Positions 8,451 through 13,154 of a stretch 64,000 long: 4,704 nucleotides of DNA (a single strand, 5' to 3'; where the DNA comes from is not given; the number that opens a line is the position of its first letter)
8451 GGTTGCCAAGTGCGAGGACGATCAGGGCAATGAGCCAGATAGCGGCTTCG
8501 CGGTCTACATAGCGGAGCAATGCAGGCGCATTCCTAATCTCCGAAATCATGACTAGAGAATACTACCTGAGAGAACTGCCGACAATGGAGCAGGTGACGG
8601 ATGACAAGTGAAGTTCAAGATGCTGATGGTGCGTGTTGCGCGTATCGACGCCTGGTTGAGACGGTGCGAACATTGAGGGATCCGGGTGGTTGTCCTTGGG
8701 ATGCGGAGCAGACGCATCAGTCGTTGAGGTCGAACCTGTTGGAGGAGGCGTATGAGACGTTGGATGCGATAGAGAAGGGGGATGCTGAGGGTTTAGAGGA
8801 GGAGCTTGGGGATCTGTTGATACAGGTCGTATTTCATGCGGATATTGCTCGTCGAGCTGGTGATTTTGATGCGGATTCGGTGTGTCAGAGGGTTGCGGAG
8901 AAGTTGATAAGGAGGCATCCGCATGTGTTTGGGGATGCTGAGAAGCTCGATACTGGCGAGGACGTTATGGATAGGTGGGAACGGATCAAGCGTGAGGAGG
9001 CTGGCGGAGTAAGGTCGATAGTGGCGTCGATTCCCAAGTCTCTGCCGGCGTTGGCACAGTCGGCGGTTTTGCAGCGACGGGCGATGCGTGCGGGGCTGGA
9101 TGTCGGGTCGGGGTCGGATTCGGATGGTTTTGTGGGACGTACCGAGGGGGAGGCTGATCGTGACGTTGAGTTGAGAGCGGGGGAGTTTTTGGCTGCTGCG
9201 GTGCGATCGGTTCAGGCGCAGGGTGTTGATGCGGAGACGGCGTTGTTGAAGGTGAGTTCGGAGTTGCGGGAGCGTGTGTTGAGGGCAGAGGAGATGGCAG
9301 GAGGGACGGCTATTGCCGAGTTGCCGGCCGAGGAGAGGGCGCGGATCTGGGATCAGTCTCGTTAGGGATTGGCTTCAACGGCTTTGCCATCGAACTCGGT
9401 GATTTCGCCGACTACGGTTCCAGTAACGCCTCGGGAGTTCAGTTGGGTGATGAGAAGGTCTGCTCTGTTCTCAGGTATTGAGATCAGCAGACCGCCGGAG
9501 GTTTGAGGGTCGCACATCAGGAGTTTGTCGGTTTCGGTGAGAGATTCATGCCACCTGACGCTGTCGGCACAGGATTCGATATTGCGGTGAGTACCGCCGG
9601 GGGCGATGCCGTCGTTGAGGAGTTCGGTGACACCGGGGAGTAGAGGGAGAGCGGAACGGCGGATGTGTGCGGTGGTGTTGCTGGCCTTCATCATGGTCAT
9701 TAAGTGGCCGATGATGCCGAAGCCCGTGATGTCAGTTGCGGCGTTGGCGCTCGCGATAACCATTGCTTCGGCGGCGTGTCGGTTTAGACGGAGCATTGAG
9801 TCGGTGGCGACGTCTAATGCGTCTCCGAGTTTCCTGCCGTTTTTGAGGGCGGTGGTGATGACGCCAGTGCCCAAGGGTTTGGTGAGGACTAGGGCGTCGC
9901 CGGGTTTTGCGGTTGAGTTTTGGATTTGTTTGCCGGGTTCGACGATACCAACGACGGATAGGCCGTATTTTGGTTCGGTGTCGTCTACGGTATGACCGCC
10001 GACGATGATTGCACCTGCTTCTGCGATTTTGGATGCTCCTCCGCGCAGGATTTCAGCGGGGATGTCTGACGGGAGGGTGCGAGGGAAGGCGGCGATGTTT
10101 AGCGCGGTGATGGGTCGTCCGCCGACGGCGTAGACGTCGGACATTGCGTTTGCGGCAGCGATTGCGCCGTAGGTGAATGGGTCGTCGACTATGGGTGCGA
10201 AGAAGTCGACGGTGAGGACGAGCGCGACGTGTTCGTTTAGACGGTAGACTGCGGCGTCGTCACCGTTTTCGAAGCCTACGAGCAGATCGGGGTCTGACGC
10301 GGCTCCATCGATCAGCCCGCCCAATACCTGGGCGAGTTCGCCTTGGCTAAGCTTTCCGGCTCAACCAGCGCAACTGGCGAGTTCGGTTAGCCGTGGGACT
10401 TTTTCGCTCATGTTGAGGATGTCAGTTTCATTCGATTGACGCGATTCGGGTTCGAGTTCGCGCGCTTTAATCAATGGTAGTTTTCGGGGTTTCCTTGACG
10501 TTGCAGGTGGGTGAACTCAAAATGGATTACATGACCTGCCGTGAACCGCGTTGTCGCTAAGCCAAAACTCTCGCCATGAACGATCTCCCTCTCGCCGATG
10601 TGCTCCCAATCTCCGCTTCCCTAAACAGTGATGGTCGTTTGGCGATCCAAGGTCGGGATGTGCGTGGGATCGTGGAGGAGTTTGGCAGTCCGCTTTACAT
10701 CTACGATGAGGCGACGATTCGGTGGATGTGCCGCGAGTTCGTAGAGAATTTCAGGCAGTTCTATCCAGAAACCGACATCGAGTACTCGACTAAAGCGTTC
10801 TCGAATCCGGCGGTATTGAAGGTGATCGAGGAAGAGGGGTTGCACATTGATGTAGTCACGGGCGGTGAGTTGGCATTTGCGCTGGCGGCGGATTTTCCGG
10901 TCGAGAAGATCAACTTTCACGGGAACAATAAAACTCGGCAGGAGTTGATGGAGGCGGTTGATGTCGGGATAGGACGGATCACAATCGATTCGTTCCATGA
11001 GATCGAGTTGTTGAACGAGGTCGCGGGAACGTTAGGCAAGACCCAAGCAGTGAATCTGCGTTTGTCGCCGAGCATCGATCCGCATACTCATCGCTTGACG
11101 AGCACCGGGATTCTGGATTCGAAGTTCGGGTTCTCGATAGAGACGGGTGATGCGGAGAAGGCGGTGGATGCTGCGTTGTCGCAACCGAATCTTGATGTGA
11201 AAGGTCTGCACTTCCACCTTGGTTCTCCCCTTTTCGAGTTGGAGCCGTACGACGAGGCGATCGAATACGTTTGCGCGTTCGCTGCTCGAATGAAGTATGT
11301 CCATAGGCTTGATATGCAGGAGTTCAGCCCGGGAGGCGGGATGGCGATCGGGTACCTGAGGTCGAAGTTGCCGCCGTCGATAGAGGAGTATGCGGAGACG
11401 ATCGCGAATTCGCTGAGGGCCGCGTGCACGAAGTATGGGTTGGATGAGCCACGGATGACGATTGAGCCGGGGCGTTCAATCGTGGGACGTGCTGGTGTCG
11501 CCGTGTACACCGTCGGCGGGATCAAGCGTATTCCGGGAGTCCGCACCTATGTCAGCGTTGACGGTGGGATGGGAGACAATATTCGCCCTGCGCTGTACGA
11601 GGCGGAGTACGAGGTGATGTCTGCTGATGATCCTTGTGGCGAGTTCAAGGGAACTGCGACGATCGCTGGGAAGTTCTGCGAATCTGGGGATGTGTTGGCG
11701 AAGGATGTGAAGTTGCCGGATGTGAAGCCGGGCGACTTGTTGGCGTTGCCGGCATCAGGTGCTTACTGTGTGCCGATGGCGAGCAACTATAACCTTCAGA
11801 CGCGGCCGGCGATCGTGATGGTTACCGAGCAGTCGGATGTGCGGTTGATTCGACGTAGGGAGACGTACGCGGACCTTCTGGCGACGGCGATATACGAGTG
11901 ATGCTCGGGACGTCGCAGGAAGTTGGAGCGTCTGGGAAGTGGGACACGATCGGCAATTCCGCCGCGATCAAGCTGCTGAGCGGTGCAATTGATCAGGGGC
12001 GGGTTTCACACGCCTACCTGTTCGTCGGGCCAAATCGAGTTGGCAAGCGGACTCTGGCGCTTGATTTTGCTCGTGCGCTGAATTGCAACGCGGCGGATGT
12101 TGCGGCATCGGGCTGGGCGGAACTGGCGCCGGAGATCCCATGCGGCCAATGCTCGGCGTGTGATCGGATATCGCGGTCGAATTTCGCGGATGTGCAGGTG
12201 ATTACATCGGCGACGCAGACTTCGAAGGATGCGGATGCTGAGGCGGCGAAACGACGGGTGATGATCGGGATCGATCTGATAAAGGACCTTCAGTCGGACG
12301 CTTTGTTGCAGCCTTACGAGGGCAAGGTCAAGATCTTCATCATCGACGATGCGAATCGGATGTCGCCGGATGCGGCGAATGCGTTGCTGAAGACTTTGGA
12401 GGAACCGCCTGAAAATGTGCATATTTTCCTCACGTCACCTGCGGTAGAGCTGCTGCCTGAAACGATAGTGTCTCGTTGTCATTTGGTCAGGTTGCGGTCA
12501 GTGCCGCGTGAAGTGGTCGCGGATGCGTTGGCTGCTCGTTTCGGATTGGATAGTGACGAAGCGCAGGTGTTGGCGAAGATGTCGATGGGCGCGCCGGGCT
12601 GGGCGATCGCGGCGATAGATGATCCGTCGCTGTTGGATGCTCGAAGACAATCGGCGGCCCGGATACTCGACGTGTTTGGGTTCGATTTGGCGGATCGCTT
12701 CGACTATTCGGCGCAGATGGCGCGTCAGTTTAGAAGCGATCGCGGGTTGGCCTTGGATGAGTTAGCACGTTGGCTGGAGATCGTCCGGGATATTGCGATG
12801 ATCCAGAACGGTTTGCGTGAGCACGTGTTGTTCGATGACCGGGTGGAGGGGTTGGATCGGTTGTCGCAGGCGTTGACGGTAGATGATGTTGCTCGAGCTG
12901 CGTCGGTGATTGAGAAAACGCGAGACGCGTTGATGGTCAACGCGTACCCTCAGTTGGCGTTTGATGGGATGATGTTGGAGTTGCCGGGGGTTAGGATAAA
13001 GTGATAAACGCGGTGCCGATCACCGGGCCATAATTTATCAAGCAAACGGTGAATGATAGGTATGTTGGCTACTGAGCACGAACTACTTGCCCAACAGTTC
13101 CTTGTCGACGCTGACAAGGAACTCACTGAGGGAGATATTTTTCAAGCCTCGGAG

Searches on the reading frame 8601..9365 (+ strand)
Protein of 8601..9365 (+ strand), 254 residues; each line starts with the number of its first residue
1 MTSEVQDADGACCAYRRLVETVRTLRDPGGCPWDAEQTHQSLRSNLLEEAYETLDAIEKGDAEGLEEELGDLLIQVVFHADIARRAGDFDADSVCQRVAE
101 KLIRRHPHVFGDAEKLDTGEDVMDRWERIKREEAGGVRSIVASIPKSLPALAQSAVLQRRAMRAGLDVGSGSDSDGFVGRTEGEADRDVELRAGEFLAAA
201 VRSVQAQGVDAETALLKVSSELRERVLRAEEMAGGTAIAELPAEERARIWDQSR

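Call 26: search_protein_families(library=ncbifam, proteins=[window:8601-9365:+], max_evalue=0.00001)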
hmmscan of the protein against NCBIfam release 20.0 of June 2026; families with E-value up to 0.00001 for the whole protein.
window:8601-9365:+ (254 aa): 9 families
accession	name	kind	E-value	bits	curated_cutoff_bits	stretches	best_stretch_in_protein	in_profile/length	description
NF052436.1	YabN_Meth_PPase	exception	3.5e-58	197.8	525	1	13-253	229-484/486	bifunctional methyltransferase/pyrophosphohydrolase YabN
NF007113.1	PRK09562.1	equivalog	1.3e-57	195.3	208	1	16-253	3-248/251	nucleoside triphosphate pyrophosphohydrolase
TIGR00444.1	mazG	subfamily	1e-54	185.8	148.3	1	22-253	2-247/248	MazG family protein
NF008986.0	PRK12333.1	equivalog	3.4e-54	183.9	292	1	16-221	2-194/204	nucleoside triphosphate pyrophosphohydrolase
NF008989.0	PRK12334.2-1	equivalog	2.5e-47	161.5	494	1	18-234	118-325/328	nucleoside triphosphate pyrophosphohydrolase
NF008988.0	PRK12334.1-4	equivalog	6.6e-46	156.7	501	1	17-233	135-332/335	nucleoside triphosphate pyrophosphohydrolase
NF008990.0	PRK12334.2-2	equivalog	3.3e-44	151.9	884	1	19-167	148-296/436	nucleoside triphosphate pyrophosphohydrolase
NF008991.0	PRK12334.2-3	equivalog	1.8e-42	146.3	696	1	21-168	142-287/454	nucleoside triphosphate pyrophosphohydrolase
NF008987.0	PRK12334.1-1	equivalog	1.6e-30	106.4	375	1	23-169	95-239/326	nucleoside triphosphate pyrophosphohydrolase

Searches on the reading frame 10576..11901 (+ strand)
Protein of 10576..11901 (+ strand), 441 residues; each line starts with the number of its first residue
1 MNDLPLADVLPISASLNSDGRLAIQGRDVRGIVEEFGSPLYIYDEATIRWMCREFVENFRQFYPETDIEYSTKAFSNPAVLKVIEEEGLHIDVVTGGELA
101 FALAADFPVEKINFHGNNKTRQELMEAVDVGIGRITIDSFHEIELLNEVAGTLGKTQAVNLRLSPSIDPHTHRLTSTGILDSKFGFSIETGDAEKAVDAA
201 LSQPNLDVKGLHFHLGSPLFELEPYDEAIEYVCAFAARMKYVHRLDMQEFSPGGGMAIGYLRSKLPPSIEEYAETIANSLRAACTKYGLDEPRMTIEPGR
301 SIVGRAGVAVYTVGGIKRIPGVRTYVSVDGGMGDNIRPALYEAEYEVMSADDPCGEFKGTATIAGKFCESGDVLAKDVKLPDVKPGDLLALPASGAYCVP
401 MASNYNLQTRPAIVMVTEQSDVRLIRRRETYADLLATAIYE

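Call 26: search_protein_families(library=ncbifam, proteins=[window:10576-11901:+], max_evalue=0.00001)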
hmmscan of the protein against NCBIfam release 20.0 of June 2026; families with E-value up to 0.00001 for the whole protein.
window:10576-11901:+ (441 aa): 7 families
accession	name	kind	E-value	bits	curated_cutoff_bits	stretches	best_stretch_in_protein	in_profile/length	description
TIGR01048.1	lysA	equivalog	2.1e-136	454.8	297.9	1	17-437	4-415/417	diaminopimelate decarboxylase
NF006515.0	PRK08961.1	equivalog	4.8e-52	177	802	1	34-415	499-858/861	bifunctional aspartate kinase/diaminopimelate decarboxylase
NF052544.1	OrLyDeCDokD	equivalog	2.4e-51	174.8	700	1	18-440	22-461/461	ornithine/lysine decarboxylase DokD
TIGR03099.1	dCO2ase_PEP1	hypoth_equivalog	9e-45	153.4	478.45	1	18-404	4-384/398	pyridoxal-dependent decarboxylase, exosortase A system-associated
NF041039.1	FslC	exception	3.6e-24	85.3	500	1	27-430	17-417/418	rhizoferrin biosystnesis N-citrylornithine decarboxylase FslC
NF003763.0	PRK05354.1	equivalog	4.7e-16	58.5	369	1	135-319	175-362/636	biosynthetic arginine decarboxylase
TIGR01273.1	speA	equivalog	5.1e-15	55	624.1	1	135-317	167-352/624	arginine decarboxylase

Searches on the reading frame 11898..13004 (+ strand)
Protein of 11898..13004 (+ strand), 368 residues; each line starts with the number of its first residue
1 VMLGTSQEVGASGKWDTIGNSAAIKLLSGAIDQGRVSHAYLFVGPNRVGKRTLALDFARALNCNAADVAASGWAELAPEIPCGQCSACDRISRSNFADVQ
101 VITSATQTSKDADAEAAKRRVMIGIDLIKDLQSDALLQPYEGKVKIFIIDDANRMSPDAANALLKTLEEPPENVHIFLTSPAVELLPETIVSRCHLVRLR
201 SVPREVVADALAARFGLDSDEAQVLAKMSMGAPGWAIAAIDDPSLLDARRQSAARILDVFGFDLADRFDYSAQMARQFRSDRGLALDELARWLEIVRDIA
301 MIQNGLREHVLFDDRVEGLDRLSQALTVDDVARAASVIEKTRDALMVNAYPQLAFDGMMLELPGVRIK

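Call 26: search_protein_families(library=ncbifam, proteins=[window:11898-13004:+], max_evalue=0.00001)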
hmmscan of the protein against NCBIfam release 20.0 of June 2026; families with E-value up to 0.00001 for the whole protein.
window:11898-13004:+ (368 aa): 58 families (the best 25 are shown)
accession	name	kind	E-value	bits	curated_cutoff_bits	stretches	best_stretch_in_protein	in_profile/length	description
TIGR00678.1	holB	equivalog_domain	3.1e-49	167.1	180.6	1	26-234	3-186/188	DNA polymerase III subunit delta'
NF005926.0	PRK07940.1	equivalog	7.8e-43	147.2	300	2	30-258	30-230/394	DNA polymerase III subunit delta'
TIGR02397.1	dnaX_nterm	equivalog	6.2e-41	140.8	250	1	16-260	15-239/355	DNA polymerase III subunit gamma/tau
NF005972.1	PRK08058.1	equivalog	5.1e-39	134.3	340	1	24-362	14-326/328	DNA polymerase III subunit delta'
NF004047.0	PRK05564.1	equivalog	2.7e-37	128.5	282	1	120-362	70-310/313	DNA polymerase III subunit delta'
NF004046.1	PRK05563.1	equivalog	1e-35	123.7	400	1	16-242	16-222/567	DNA polymerase III subunit gamma/tau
NF005638.0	PRK07399.1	subfamily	1.7e-35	122.6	230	1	17-241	9-225/317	DNA polymerase III subunit delta'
NF011523.0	PRK14962.1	equivalog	6.8e-35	120.7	576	1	17-211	16-185/474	DNA polymerase III subunits gamma and tau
NF011526.0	PRK14965.1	equivalog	6.8e-34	117.6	670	1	17-212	18-188/578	DNA polymerase III subunits gamma and tau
NF011514.0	PRK14953.1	equivalog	7.5e-34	117.5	536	1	16-212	17-188/488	DNA polymerase III subunits gamma and tau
NF005677.0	PRK07471.1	equivalog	8.5e-34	117.3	252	1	18-341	22-336/366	DNA polymerase III subunit delta'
NF005942.0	PRK07994.1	equivalog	3.7e-33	115.4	613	1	16-212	17-188/655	DNA polymerase III subunit gamma/tau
NF005173.0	PRK06647.1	equivalog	5.7e-33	114.6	623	1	19-213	20-189/568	DNA polymerase III subunits gamma and tau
NF006585.0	PRK09111.1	equivalog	1.5e-32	113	604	1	16-329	41-337/616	DNA polymerase III subunit gamma/tau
NF011524.0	PRK14963.1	equivalog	6.9e-32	111.3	601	1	23-213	22-186/647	DNA polymerase III subunits gamma and tau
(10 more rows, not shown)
